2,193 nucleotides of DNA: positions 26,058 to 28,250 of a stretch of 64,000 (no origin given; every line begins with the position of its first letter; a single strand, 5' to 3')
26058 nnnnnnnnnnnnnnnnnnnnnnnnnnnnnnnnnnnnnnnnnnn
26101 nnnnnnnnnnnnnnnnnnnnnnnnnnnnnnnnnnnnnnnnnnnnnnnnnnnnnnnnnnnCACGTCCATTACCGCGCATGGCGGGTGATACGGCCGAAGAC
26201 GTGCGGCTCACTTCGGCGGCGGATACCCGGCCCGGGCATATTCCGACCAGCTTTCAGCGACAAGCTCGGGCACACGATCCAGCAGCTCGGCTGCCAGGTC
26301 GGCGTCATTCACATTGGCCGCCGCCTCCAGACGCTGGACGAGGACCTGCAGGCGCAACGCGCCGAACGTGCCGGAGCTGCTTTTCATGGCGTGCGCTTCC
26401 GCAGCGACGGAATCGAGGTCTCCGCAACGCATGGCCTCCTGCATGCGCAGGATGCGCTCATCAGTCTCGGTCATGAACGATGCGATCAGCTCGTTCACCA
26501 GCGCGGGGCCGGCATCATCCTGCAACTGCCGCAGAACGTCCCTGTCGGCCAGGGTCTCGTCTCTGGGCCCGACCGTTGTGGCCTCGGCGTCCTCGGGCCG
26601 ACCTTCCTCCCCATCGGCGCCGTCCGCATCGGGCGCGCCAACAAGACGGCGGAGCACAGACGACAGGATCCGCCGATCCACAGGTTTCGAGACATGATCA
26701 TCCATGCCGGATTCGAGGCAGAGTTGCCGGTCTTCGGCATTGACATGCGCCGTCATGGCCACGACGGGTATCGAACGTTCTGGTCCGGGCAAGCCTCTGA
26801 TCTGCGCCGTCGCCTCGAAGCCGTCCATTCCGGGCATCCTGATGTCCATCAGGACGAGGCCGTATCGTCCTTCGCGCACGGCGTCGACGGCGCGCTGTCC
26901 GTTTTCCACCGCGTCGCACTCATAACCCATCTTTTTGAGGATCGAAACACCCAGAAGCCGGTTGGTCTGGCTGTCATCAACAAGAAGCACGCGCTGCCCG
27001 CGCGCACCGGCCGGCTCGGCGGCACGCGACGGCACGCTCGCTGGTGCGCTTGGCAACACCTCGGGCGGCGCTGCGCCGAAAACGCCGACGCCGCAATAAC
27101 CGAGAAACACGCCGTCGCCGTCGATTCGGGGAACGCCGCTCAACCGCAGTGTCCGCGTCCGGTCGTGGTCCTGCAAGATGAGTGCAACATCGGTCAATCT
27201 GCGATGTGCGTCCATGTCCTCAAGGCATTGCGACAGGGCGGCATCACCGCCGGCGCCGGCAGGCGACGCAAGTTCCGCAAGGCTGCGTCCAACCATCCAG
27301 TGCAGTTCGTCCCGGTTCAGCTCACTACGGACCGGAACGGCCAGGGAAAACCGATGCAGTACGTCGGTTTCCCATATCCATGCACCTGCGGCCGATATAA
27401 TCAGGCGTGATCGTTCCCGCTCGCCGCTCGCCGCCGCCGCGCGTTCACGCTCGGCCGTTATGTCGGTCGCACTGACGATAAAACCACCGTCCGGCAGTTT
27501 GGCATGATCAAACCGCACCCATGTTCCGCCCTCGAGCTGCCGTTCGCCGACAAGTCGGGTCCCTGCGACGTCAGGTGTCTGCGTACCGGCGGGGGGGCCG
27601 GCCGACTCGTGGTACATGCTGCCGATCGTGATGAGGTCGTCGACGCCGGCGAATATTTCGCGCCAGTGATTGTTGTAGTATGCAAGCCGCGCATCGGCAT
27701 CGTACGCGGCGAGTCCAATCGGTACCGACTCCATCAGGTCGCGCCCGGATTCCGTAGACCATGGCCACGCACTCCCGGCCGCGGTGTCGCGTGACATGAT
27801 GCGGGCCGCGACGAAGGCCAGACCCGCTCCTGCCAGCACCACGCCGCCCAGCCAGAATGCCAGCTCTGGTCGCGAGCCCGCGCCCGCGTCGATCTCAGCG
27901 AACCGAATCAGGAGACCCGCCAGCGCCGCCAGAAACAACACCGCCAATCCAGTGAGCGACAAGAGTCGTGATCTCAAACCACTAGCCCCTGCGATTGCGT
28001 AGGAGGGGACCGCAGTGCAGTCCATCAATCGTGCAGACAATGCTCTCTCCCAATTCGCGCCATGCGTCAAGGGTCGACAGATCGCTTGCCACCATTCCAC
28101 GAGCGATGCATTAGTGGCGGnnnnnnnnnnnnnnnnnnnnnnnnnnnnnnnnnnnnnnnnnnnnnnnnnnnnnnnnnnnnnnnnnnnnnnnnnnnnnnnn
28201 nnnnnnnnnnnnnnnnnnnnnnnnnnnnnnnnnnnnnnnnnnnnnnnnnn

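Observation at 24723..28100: Kinase-less PAS-PAS-REC-HPt membrane protein convergent with a LuxO-like sigma-54 activator: candidate split four-step phosphorelay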

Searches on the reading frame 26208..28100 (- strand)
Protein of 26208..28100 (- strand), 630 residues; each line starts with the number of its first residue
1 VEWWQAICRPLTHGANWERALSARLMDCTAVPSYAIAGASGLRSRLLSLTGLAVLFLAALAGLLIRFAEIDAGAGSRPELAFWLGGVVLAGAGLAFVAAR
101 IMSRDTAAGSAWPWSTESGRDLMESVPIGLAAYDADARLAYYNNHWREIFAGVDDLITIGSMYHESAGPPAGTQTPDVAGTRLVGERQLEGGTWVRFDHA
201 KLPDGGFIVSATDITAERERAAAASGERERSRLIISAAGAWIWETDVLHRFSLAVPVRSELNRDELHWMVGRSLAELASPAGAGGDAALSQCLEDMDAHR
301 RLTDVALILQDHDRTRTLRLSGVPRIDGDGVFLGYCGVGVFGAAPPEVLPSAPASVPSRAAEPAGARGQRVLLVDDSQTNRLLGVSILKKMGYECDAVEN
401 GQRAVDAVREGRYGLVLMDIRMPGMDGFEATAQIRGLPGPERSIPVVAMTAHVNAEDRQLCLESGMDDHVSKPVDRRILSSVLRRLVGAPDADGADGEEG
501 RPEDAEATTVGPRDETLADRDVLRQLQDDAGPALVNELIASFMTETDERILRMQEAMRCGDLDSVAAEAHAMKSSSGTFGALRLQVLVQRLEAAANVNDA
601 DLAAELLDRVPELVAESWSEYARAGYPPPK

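Call 3: search_protein_families(library=pfam, proteins=[window:26208-28100:-], max_evalue=1)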
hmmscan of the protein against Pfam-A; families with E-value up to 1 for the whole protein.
window:26208-28100:- (630 aa): 10 families
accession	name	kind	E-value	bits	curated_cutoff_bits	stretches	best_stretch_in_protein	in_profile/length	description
PF00072.30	Response_reg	-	1.4e-27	96.5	30.2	1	371-481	1-108/111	Response regulator receiver domain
PF01627.28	Hpt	-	5.3e-13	49.5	24.6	1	537-616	1-80/84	Hpt domain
PF12860.13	PAS_7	-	3.7e-10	40.4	27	2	186-220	79-113/115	PAS fold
PF08448.16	PAS_4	-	6.8e-06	26.7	23.1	2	124-172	2-53/110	PAS fold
PF23198.2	PDE8A_N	-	0.0046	17.3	29.6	1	370-457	11-100/147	PDE8A-like, N-terminal domain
PF13188.13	PAS_8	-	0.039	14.3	21.8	1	120-151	4-35/65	PAS domain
PF06490.17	FleQ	-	0.074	13.8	22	1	370-455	1-81/108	Flagellar regulatory protein FleQ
PF00989.32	PAS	-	0.075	13.5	22.6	0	269-338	41-109/113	PAS fold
PF19449.4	DUF5987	-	0.079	13.1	27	0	375-428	104-154/180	Family of unknown function (DUF5987)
PF11707.13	Npa1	-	0.31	10.7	22.7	1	573-621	268-316/331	Ribosome 60S biogenesis N-terminal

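Call 4: search_protein_families(library=ncbifam, proteins=[window:26208-28100:-], max_evalue=0.1)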
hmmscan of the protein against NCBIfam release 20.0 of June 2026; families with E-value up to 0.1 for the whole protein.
window:26208-28100:- (630 aa): 91 families (the best 25 are shown)
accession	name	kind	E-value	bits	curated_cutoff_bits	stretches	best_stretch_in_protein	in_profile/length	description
NF008302.0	PRK11091.1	equivalog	1.5e-33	116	838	1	368-605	525-753/779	aerobic respiration two-component sensor histidine kinase ArcB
NF008318.0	PRK11107.1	equivalog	6.1e-33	113.9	890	1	368-610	667-903/920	two-component sensor histidine kinase BarA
TIGR02956.1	TMAO_torS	equivalog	1.8e-30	105.8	676.5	1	364-603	697-948/967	TMAO reductase system sensor histidine kinase/response regulator TorS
NF011874.0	PRK15347.1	equivalog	3.2e-25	88.3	852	1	370-483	692-806/921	two component system sensor kinase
NF008099.0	PRK10841.1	equivalog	2e-24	85.4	920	1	368-484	824-937/949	two-component system sensor histidine kinase RcsC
NF007135.0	PRK09581.1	equivalog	3.1e-19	69.1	474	1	370-486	4-119/457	PleD family two-component system response regulator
NF038297.2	hybrid_HK_HrmK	equivalog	4.4e-19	68.5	725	1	367-484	489-605/607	hybrid histidine kinase/response regulator HrmK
NF041733.1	resp_reg_CseB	equivalog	1.8e-18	66.8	350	1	370-495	2-123/228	two-component system response regulator CseB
NF040689.1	MtrAB_MtrA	equivalog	1.9e-18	66.6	300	1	371-484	1-110/219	MtrAB system response regulator MtrA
NF008469.0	PRK11361.1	equivalog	1.4e-17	63.5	714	1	369-485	5-118/461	acetoacetate metabolism transcriptional regulator AtoC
NF045901.1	HisKinLetSLeg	equivalog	5.9e-17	60.9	1650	1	370-486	673-788/906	two-component system sensor histidine kinase LetS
TIGR02154.1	PhoB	equivalog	1.8e-16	60.2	296.2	1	369-484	3-121/226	phosphate regulon transcriptional regulator PhoB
NF041947.1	LuxQ_Vibrio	equivalog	2.5e-16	58.7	1200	1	369-483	723-835/843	quorum-sensing autoinducer 2 sensor kinase/phosphatase LuxQ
NF007420.1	PRK09959.1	equivalog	6e-16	57.2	1995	1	349-486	938-1073/1197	acid-sensing system histidine kinase EvgS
NF007982.1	PRK10710.1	equivalog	9.9e-16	58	380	1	369-480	8-115/235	envelope stress response regulator BaeR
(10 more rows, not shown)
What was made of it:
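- On Unorthodox (tripartite) histidine kinase: Residues 368-610 match ArcB 525-753, BarA 667-903 and TorS 697-948 (call 4).
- (7) The REC-HPt unit matches the REC-HPt halves of ArcB, BarA and TorS colinearly at 106-116 bits (call 4).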

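Call 7: find_homologous_proteins(query=window:26208-28100:-, max_evalue=1e-10)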
Query window:26208-28100:- (630 aa): 301 proteins with E <= 1e-10 among 8000 candidates; the best 120 are listed.
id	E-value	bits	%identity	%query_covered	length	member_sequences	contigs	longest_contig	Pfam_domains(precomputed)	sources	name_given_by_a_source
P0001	0.0e+0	1163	92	88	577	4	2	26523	PF12860.14,PF08448.17,PF00072.31,PF01627.29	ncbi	-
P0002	2.6e-272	923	72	97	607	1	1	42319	PF12860.14,PF00072.31,PF01627.29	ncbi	-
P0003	4.8e-245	833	66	92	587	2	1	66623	PF12860.14,PF00072.31,PF01627.29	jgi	jgi:CheY-like chemotaxis protein/HPt (histidine-containing phosphotransfer) domain-containing protei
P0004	8.4e-239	812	66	93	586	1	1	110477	PF12860.14,PF00072.31,PF01627.29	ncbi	-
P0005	1.8e-238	811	66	93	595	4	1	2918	PF12860.14,PF00072.31,PF01627.29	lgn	-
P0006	7.4e-236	802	66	94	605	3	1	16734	PF08448.17,PF00989.32,PF00072.31,PF01627.29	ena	-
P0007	9.4e-233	792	65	92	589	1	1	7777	PF12860.14,PF00072.31,PF01627.29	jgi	jgi:CheY-like chemotaxis protein/PAS domain-containing protein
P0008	1.1e-228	779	64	93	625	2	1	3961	PF12860.14,PF00072.31,PF01627.29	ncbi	-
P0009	7.4e-225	766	61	94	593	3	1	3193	PF12860.14,PF00072.31,PF01627.29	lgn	-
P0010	1.0e-218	746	61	93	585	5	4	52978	PF12860.14,PF00072.31,PF01627.29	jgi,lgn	jgi:CheY-like chemotaxis protein/PAS domain-containing protein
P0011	2.0e-216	738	61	94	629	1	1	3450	PF12860.14,PF00072.31,PF01627.29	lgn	-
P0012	1.5e-211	722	62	87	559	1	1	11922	PF00072.31,PF01627.29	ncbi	-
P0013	3.2e-205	701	59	93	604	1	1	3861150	PF00072.31,PF01627.29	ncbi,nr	ncbi:MAG: response regulator [Rhodospirillales bacterium]|nr:MAG: response regulator [Rhodospirillal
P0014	6.2e-194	664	58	92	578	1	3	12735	PF13188.14,PF12860.14,PF08448.17,PF00072.31,PF01627.29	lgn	-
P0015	6.7e-181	621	66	71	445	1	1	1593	PF00072.31,PF01627.29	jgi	-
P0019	7.3e-126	439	46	91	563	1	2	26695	PF00072.31,PF01627.29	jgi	jgi:CheY-like chemotaxis protein/HPt (histidine-containing phosphotransfer) domain-containing protei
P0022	1.4e-120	422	42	93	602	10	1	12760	PF00072.31,PF01627.29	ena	-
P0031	3.9e-99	351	42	80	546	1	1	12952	PF00072.31,PF01627.29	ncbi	-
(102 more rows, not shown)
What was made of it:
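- (6) About 32 full-length orthologues at 40-92% identity all keep the same kinase-less architecture (call 7).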

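Call 8: find_related_loci(query=window:26208-28100:-, collection=genome_contigs, flank=10000)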
Query window:26208-28100:- (630 aa) in genome_contigs; peptide patterns used: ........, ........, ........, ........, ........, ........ (x = any residue, [..] = any of these).
600 stretches matched a pattern (row limit reached: there are more); 584 encode a relative of the query (tblastn E <= 1e-3); the best 80 are kept; 80 distinct loci.
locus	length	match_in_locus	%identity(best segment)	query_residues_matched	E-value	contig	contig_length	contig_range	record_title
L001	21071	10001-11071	37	357-592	7e-31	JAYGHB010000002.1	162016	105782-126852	Halotia wernerae UHCC 0503 NODE_32_length_162016_cov_11.628182, whole genome shotgun sequence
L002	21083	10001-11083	35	353-593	2e-30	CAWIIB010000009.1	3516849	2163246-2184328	MAG: uncultured Acidobacteriota bacterium isolate MFD03804.bin.1.167 genome assembly, contig: contig_9384, whole genome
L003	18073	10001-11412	32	363-613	1e-30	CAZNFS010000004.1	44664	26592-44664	MAG TPA_asm: uncultured Desulfobacteraceae bacterium isolate SRP200020_co3_340 genome assembly, contig: NODE_1115_length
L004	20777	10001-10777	49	347-543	2e-29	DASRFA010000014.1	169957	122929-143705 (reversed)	MAG TPA_asm: Candidatus Binatia bacterium isolate SMAG_U10020 k141_684300, whole genome shotgun sequence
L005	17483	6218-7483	35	335-624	3e-29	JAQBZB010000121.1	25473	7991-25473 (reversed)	MAG: Planctomycetota bacterium isolate casp150-mb.46 NODE_5136_length_25473_cov_0.137818, whole genome shotgun sequence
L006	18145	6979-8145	36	370-597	2e-29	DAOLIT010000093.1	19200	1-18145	MAG TPA_asm: Pseudomonadota bacterium isolate AMR_MDS_0291 NODE_394_length_19200_cov_13.044398, whole genome shotgun seq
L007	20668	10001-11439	32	363-612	2e-29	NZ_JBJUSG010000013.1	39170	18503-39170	Candidatus Magnetominusculus dajiuhuensis isolate DJH-1 NODE_179_length_39170_cov_1064.817819, whole genome shotgun sequ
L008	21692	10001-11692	31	362-621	2e-28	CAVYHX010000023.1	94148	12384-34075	MAG: uncultured Gammaproteobacteria bacterium isolate MFD03551.bin.2.57 genome assembly, contig: contig_66455, whole gen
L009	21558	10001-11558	30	367-612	2e-27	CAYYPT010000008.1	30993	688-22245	MAG TPA_asm: uncultured bacterium isolate binchicken_co184_744 genome assembly, contig: NODE_2070_length_30993_cov_10.86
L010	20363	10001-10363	48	369-490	1e-27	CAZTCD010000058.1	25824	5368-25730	MAG TPA_asm: uncultured Bdellovibrionales bacterium isolate SRP329715_co1_94 genome assembly, contig: NODE_2691_length_2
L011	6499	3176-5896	34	355-599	5e-27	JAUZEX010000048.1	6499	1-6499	MAG: Actinomycetota bacterium isolate BP_132 scaffold_3069871, whole genome shotgun sequence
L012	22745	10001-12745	32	370-625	6e-27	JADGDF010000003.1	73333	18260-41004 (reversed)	MAG: Thiotrichaceae bacterium isolate BB3 NODE_325_length_73333_cov_627.763689, whole genome shotgun sequence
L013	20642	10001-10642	33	368-594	2e-26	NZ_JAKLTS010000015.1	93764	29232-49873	Massilia sp. TS11 15, whole genome shotgun sequence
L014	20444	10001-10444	42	336-485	3e-26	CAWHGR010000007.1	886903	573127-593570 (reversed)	MAG: uncultured Planctomycetota bacterium isolate MFD02134.bin.2.236 genome assembly, contig: contig_7284, whole genome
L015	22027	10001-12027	36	367-584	8e-26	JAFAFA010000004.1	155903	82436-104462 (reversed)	MAG: Proteobacteria bacterium isolate OH_SBlB_155 k127_1474216, whole genome shotgun sequence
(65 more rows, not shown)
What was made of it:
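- Tried and rejected: The genome_contigs scan with the 630-aa protein (call 8) was swamped by the generic receiver motif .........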

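Call 10: find_encoding_contigs(protein=P0013, flank=10000, max_places=2)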
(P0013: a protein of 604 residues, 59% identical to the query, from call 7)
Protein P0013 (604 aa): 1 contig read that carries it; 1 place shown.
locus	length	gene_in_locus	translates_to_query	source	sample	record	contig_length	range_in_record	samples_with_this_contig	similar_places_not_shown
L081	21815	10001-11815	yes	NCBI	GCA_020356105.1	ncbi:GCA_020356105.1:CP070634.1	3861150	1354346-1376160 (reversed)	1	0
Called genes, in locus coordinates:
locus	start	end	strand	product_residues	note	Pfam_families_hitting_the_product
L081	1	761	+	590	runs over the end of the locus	PF01321:Creatinase_N, PF16189:Creatinase_N_2, PF00557:Peptidase_M24, PF16188:Peptidase_M24_C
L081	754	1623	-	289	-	-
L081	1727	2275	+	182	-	PF19367:DUF5943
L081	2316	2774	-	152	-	-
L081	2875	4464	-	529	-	-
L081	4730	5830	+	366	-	PF04143:Sulf_transp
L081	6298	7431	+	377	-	PF02163:Peptidase_M50, PF00571:CBS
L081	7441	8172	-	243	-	PF19798:Sulfotransfer_5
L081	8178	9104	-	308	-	PF01063:Aminotran_4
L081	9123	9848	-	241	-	PF01887:SAM_HAT_N, PF20257:SAM_HAT_C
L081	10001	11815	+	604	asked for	PF00072:Response_reg, PF01627:Hpt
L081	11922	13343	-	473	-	PF00072:Response_reg, PF00158:Sigma54_activat, PF14532:Sigma54_activ_2, PF07728:AAA_5 (weak), PF25601:AAA_lid_14, PF02954:HTH_8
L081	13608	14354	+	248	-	PF00106:adh_short, PF13561:adh_short_C2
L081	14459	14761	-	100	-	PF01027:Bax1-I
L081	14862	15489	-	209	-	PF03167:UDG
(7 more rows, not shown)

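Call 11: find_encoding_contigs(protein=P0002, flank=10000, max_places=2)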
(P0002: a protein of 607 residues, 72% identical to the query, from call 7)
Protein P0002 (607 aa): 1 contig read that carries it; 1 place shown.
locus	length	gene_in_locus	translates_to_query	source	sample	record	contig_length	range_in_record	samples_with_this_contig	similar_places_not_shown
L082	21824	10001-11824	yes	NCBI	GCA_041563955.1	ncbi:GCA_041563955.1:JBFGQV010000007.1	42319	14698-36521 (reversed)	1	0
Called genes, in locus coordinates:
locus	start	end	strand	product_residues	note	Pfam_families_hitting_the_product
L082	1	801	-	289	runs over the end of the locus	PF01557:FAA_hydrolase (weak)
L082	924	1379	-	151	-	-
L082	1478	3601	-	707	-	-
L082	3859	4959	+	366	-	PF04143:Sulf_transp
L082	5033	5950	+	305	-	PF00892:EamA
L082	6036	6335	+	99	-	-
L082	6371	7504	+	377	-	PF02163:Peptidase_M50, PF00571:CBS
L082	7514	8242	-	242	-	PF19798:Sulfotransfer_5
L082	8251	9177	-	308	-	PF01063:Aminotran_4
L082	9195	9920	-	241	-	PF01887:SAM_HAT_N, PF20257:SAM_HAT_C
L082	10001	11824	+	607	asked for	PF12860:PAS_7 (faint), PF00072:Response_reg, PF01627:Hpt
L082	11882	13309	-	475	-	PF00072:Response_reg, PF00158:Sigma54_activat, PF14532:Sigma54_activ_2, PF07728:AAA_5 (weak), PF25601:AAA_lid_14, PF02954:HTH_8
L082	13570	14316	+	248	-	PF00106:adh_short, PF08659:KR (weak), PF13561:adh_short_C2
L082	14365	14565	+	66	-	-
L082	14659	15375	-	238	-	PF01027:Bax1-I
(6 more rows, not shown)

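Call 12: find_encoding_contigs(protein=P0019, flank=10000, max_places=2)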
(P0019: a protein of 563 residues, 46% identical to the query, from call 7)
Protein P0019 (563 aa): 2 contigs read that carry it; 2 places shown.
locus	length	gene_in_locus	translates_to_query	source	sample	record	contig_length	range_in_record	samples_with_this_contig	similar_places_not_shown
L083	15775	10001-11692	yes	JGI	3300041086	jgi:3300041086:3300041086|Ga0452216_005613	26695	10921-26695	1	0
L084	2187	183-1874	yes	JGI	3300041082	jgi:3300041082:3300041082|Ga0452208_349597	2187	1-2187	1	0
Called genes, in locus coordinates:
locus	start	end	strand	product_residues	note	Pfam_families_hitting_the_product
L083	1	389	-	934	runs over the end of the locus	PF10101:DUF2339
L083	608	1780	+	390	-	PF01321:Creatinase_N, PF00557:Peptidase_M24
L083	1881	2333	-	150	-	PF00156:Pribosyltran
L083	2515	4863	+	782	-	PF00082:Peptidase_S8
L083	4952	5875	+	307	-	PF00892:EamA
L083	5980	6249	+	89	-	-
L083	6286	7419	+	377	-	PF13398:Peptidase_M50B (weak), PF02163:Peptidase_M50, PF00571:CBS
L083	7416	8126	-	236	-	PF19798:Sulfotransfer_5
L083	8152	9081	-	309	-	PF01063:Aminotran_4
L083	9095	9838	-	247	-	PF01887:SAM_HAT_N, PF20257:SAM_HAT_C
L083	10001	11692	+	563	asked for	PF00072:Response_reg, PF01627:Hpt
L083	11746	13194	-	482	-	PF00072:Response_reg, PF00158:Sigma54_activat, PF14532:Sigma54_activ_2, PF25601:AAA_lid_14, PF02954:HTH_8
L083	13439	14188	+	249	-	PF00106:adh_short, PF08659:KR, PF13561:adh_short_C2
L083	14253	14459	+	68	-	-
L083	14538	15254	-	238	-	PF01027:Bax1-I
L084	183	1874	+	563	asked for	PF00072:Response_reg, PF01627:Hpt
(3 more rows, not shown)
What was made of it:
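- The whole neighbourhood is syntenic in close relatives (calls 10-12).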

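Call 13: find_encoding_contigs(protein=P0022, flank=10000, max_places=2)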
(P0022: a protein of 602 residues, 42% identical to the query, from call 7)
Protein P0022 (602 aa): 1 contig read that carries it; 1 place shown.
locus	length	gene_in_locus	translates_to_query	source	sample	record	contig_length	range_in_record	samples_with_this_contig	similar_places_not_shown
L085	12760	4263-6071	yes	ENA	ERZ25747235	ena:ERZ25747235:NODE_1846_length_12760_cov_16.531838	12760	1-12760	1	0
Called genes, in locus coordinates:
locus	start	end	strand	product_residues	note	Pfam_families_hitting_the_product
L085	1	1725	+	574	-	?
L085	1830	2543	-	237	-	PF19798:Sulfotransfer_5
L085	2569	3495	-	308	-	PF01063:Aminotran_4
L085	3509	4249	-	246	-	PF01887:SAM_HAT_N, PF20257:SAM_HAT_C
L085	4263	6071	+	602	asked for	PF00072:Response_reg, PF01627:Hpt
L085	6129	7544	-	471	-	PF00072:Response_reg, PF00158:Sigma54_activat, PF14532:Sigma54_activ_2, PF25601:AAA_lid_14, PF02954:HTH_8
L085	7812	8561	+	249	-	PF00106:adh_short, PF08659:KR, PF13561:adh_short_C2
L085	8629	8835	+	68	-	-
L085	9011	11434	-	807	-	PF00072:Response_reg, PF12860:PAS_7, PF00989:PAS, PF08448:PAS_4 (weak), PF13426:PAS_9, PF00512:HisKA, PF02518:HATPase_c, PF00072:Response_reg, +1 more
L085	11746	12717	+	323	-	PF08904:EipB_like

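Call 14: find_encoding_contigs(protein=P0031, flank=10000, max_places=2)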
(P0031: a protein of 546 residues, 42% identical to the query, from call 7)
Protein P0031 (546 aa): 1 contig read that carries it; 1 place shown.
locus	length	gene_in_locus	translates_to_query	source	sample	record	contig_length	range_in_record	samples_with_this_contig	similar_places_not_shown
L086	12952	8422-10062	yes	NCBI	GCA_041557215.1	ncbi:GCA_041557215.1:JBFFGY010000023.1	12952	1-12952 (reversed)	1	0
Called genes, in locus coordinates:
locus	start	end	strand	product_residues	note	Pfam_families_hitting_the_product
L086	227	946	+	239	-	PF01578:Cytochrom_C_asm, PF27518:CcmC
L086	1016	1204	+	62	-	PF04995:CcmD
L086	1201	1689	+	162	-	PF03100:CcmE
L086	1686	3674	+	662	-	PF01578:Cytochrom_C_asm, PF16327:CcmF_C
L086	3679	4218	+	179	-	PF00578:AhpC-TSA, PF08534:Redoxin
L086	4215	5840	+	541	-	PF13371:TPR_9 (faint), PF00515:TPR_1 (faint), PF07719:TPR_2 (faint), PF23914:TPR_CcmH_CycH, PF23914:TPR_CcmH_CycH, PF13428:TPR_14 (weak), PF14559:TPR_19, PF13432:TPR_16, +10 more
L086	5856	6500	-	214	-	PF19798:Sulfotransfer_5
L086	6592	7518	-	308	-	PF01063:Aminotran_4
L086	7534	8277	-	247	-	PF01887:SAM_HAT_N, PF20257:SAM_HAT_C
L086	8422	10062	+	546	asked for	PF00072:Response_reg, PF01627:Hpt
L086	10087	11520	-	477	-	PF00072:Response_reg, PF00158:Sigma54_activat, PF01078:Mg_chelatase (faint), PF14532:Sigma54_activ_2, PF25601:AAA_lid_14, PF02954:HTH_8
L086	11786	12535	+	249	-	PF00106:adh_short, PF08659:KR (weak), PF23441:SDR (weak), PF13561:adh_short_C2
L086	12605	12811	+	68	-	-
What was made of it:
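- The core block is kept where the outer flanks differ (calls 13, 14).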

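Call 43: predict_structure(alignment_id=A2)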
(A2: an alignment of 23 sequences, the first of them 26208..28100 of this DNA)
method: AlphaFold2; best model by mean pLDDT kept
length: 630 residues; sequences in the alignment: 23
mean_pLDDT: 66.9   pTM: 0.43
mean pLDDT of the five models: 66.9, 64.5, 63.8, 58.8, 57.9
residues with pLDDT >= 90: 65; 70-90: 281; 50-70: 126; < 50: 158
segments of 3 or more residues with pLDDT < 50: 1-44, 103-112, 169-181, 233-265, 270-272, 280-284, 345-367, 493-517
pLDDT, mean of each block of 10 residues (from residue 1): 31 32 29 26 54 82 80 72 83 75 43 60 81 83 87 74 60 36 70 81 77 84 65 45 38 33 49 54 56 73 71 64 65 58 48 31 50 88 83 87 91 86 86 87 83 61 74 66 74 40 28 43 70 77 91 95 90 81 81 88 94 88 79
secondary structure, 60 per line:
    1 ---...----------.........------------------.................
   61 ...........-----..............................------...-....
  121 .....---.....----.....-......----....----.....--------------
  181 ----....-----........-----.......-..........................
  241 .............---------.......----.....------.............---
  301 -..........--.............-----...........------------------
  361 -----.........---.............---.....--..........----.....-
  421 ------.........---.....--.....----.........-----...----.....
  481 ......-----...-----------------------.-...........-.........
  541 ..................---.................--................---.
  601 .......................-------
elements in order: H17-25 H44-71 H77-106 H117-125 E129-133 E138-142 H144-149 H154-157 H163-166 E185-188 E194-201 E207-213 H215-253 H263-269 H274-277 H285-297 E302-311 E314-326 E332-342 H366-369 E370-374 H378-390 E394-398 H401-410 E415-419 H427-435 H439-443 E446-450 H455-463 E469-471 H476-486 H520-530 H532-558 H562-578 H582-596 H600-623
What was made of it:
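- On LuxU-type HPt partner of LuxO: 610-630 aa with TM, two PAS and REC domains in front of the HPt (calls 3, 43).
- On Unorthodox (tripartite) histidine kinase: No such fold in the AF2 model (call 43).
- Checked: The AF2 model shows a TM hairpin at 44-106, two alpha/beta PAS-like units, REC and a four-helix HPt, with no DHp hairpin or ATP-lid domain (call 43).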
